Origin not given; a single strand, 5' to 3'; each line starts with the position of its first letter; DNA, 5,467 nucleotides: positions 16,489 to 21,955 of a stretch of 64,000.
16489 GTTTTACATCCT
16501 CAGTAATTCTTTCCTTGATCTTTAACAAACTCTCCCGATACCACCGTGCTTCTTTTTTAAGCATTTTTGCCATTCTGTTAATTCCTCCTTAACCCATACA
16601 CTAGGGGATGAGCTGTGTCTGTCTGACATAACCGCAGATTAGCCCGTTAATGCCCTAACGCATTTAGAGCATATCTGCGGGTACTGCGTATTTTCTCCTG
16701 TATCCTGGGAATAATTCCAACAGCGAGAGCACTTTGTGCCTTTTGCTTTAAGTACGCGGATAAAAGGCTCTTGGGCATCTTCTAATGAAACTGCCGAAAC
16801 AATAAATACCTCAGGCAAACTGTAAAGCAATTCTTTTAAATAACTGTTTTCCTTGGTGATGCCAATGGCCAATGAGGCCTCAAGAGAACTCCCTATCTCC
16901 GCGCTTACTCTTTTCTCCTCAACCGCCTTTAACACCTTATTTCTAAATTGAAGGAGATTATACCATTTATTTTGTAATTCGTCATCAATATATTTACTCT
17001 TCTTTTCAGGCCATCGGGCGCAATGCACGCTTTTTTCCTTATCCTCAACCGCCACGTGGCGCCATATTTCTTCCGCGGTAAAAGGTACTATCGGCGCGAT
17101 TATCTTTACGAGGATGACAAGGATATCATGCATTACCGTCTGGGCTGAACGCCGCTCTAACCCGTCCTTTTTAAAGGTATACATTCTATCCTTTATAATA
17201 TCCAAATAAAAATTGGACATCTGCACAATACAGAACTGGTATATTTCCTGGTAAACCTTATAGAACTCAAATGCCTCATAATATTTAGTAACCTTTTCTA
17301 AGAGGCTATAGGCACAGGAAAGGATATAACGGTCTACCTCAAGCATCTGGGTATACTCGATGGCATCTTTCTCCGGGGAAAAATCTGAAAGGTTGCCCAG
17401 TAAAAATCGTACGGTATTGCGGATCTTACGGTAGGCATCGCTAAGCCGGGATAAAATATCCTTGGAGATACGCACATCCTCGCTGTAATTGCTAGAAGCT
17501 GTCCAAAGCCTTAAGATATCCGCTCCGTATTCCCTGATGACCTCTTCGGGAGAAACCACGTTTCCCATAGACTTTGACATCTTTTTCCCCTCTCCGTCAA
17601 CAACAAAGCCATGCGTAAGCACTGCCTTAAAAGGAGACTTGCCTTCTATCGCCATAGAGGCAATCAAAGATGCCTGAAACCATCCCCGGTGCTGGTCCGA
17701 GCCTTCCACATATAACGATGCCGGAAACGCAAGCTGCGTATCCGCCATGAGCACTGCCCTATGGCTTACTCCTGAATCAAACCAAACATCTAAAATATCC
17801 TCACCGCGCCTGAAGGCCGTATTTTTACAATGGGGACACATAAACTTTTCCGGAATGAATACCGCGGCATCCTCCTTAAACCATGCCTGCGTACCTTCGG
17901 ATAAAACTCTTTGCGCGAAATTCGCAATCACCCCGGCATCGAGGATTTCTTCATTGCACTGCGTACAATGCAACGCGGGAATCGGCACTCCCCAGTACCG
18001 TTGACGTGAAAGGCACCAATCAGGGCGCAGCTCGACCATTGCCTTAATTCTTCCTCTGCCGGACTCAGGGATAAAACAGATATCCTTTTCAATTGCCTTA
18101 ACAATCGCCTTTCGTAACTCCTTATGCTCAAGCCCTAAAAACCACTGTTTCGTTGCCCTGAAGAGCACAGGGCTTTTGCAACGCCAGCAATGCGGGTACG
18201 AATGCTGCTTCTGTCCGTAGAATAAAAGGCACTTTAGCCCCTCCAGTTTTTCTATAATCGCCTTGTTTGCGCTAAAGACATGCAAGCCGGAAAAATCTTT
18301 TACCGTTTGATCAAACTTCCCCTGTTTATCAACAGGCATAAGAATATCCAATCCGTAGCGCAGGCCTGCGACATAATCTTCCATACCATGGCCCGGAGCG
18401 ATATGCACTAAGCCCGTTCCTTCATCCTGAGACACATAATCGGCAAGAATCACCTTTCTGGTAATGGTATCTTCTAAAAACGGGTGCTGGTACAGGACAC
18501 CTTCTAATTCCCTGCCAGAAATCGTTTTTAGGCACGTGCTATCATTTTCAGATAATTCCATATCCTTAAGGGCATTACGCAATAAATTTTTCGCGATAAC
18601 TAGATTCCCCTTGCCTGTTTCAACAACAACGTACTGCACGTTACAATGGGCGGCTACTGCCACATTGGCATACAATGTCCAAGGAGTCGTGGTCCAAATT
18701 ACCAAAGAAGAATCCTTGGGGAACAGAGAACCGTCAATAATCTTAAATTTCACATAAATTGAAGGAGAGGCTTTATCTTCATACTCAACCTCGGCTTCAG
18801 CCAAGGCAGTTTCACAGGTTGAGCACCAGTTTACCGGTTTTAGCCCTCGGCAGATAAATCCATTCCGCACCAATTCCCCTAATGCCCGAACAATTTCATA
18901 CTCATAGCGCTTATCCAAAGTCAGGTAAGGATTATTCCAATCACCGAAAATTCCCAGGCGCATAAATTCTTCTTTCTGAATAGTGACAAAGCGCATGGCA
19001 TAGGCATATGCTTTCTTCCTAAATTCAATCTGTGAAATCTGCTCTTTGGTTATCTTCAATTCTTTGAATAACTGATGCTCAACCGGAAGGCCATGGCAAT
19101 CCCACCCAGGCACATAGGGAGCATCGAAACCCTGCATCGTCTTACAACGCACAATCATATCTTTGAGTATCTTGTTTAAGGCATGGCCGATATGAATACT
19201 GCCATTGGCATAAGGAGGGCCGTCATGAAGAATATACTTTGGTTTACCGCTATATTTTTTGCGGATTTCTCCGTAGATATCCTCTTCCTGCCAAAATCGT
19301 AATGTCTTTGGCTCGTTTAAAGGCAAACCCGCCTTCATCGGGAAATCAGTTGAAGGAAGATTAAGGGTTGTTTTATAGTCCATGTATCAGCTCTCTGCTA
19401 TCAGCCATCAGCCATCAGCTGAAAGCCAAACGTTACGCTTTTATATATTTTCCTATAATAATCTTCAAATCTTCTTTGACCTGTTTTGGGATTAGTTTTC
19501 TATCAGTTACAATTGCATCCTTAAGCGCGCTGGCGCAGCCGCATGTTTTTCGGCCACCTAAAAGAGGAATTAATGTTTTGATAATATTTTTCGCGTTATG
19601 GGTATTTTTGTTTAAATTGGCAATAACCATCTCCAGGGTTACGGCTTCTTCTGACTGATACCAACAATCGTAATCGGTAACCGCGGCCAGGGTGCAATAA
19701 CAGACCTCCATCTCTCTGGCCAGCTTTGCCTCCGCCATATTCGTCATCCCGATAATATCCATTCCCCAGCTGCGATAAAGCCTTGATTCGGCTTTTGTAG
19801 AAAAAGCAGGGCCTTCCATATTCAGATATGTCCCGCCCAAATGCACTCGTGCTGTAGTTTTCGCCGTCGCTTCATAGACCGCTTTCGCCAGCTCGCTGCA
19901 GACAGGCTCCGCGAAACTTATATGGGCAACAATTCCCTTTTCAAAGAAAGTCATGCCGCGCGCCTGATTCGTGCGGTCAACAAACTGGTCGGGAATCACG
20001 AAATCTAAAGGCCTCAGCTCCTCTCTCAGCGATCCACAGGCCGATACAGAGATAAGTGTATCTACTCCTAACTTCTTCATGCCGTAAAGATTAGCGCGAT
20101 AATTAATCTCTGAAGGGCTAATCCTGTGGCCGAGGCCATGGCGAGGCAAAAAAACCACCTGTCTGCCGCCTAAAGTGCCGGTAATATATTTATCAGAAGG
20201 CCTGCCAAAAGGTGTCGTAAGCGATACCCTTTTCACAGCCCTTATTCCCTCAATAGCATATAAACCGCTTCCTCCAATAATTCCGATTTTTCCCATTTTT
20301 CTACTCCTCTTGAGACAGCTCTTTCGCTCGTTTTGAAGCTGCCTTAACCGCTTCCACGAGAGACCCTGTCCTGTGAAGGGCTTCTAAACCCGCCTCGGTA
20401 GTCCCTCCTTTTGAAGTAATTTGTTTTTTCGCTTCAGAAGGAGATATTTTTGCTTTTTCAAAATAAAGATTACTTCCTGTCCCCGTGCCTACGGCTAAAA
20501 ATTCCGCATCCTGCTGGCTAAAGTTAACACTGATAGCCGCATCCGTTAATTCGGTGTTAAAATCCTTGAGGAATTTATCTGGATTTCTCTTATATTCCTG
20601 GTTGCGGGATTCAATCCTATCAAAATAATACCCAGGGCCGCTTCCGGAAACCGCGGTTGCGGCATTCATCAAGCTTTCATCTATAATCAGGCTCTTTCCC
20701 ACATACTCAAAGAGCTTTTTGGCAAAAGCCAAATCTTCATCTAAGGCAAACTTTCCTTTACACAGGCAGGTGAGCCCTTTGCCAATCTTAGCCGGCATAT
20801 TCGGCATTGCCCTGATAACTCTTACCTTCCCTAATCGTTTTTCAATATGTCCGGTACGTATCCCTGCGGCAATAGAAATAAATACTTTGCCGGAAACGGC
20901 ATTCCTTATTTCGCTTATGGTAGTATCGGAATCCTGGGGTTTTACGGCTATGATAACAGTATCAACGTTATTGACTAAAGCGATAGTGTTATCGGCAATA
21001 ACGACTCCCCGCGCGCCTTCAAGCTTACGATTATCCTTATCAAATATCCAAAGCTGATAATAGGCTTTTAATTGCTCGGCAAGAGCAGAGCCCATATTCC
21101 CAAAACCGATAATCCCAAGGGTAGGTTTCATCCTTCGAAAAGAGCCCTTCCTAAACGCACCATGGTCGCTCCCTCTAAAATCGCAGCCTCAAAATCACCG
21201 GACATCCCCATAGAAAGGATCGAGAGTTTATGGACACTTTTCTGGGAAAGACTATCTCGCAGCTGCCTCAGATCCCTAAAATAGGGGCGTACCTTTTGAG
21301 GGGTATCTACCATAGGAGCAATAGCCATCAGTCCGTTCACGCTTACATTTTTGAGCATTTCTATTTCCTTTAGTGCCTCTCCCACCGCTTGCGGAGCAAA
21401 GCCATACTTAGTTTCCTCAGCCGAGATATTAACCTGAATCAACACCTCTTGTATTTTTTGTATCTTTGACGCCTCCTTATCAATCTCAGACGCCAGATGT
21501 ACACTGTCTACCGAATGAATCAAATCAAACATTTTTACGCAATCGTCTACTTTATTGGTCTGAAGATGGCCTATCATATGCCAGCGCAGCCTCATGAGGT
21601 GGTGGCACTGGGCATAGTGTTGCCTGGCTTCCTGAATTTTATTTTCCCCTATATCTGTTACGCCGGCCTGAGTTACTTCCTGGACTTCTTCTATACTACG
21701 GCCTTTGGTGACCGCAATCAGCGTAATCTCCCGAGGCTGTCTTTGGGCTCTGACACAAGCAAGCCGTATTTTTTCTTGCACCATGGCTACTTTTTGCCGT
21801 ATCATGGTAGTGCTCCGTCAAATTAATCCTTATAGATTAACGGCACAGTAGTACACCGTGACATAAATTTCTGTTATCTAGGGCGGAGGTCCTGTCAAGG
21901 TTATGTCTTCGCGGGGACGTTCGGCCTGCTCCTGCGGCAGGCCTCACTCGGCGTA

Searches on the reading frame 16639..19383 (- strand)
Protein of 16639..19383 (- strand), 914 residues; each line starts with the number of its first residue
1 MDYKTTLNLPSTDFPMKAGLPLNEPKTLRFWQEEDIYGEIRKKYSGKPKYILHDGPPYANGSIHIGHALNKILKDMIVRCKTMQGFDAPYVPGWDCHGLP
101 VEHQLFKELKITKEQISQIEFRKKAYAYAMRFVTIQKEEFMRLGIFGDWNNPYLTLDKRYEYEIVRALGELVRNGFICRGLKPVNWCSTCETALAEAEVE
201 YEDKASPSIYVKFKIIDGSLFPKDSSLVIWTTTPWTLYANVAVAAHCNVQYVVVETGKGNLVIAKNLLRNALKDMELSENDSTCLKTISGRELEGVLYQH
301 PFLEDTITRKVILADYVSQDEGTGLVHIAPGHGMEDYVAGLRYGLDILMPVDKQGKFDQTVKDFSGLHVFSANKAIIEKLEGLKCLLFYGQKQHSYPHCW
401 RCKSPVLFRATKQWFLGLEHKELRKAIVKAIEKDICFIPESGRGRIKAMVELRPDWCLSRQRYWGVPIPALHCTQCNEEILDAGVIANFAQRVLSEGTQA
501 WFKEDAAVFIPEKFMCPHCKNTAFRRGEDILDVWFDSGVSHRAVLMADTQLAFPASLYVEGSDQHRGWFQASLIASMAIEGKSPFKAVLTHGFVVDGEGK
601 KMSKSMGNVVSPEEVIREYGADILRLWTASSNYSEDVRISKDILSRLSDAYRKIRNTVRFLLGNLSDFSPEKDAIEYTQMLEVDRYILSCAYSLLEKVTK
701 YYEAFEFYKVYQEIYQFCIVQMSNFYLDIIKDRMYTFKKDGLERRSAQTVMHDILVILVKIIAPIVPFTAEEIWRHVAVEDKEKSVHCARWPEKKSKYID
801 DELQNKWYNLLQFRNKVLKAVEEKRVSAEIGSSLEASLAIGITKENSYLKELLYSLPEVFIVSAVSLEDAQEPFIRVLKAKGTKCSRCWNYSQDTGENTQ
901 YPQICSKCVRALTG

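Call 33: search_protein_families(library=pfam, proteins=[window:16639-19383:-], max_evalue=0.001)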
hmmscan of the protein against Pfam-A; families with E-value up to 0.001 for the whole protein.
window:16639-19383:- (914 aa): 6 families
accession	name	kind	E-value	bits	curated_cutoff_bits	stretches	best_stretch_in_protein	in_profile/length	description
PF00133.28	tRNA-synt_1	-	7.4e-137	456.9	22.7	1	27-640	2-414/414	tRNA synthetases class I (I, L, M and V)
PF08264.19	Anticodon_1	-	8.2e-36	123.5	25.1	1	684-839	1-147/148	Anticodon-binding domain of tRNA ligase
PF09334.17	tRNA-synt_1g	-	3.4e-25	89.1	20.1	2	57-200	8-136/391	tRNA synthetases class I (M)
PF01406.26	tRNA-synt_1e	-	1.7e-09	37.9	27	1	546-645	199-297/301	tRNA synthetases class I (C) catalytic domain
PF01921.24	tRNA-synt_1f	-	2.8e-09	36.8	27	1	570-658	253-339/360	tRNA synthetases class I (K)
PF06827.20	zf-FPG_IleRS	-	4.3e-06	26.9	21.3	1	884-909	3-28/30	Zinc finger found in FPG and IleRS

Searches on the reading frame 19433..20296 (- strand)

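Call 33: search_protein_families(library=pfam, proteins=[window:19433-20296:-], max_evalue=0.001)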
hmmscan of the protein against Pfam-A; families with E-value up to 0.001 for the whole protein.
window:19433-20296:- (287 aa): 1 family
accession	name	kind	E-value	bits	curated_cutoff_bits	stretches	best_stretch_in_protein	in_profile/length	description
PF01048.26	PNP_UDP_1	-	1.2e-47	162.7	25.1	1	3-243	1-232/233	Phosphorylase superfamily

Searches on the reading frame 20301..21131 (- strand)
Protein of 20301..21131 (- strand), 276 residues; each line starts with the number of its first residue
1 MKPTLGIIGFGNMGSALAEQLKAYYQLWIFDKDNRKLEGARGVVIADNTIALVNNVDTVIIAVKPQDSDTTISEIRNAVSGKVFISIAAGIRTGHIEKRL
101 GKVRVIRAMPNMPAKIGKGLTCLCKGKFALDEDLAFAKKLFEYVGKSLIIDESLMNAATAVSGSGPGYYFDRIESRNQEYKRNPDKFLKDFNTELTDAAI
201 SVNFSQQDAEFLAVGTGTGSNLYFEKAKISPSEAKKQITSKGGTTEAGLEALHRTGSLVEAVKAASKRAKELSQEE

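Call 33: search_protein_families(library=pfam, proteins=[window:20301-21131:-], max_evalue=0.001)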
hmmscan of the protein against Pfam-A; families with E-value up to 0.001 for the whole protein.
window:20301-21131:- (276 aa): 5 families
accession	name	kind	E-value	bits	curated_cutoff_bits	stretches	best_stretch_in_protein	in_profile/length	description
PF14748.11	P5CR_dimer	-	8e-19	68.3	25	1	193-272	23-105/105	Pyrroline-5-carboxylate reductase dimerisation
PF03807.23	F420_oxidored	-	1.3e-12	48.6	21.6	1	5-90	2-94/94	NADP oxidoreductase coenzyme F420-dependent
PF03446.21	NAD_binding_2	-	6.3e-07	30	21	1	5-86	2-91/161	NAD binding domain of 6-phosphogluconate dehydrogenase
PF02254.24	TrkA_N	-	0.00015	22.5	23.8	1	7-49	3-50/116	TrkA-N domain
PF02558.23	ApbA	-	0.00021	21.4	22.2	0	6-93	2-105/150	Ketopantoate reductase PanE/ApbA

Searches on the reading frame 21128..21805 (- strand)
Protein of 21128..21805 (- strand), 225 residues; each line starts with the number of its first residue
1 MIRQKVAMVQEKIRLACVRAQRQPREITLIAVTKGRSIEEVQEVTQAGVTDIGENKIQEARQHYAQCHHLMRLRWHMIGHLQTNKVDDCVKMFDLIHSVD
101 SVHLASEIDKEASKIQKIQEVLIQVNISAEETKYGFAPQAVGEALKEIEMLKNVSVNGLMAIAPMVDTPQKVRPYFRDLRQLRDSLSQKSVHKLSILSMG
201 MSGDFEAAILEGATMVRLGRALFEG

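Call 33: search_protein_families(library=pfam, proteins=[window:21128-21805:-], max_evalue=0.001)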
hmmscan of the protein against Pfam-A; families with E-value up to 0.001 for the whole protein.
window:21128-21805:- (225 aa): 1 family
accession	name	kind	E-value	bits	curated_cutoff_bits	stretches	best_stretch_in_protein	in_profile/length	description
PF01168.26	Ala_racemase_N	-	1.9e-23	83.7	24.1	1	29-223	23-216/220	Alanine racemase, N-terminal domain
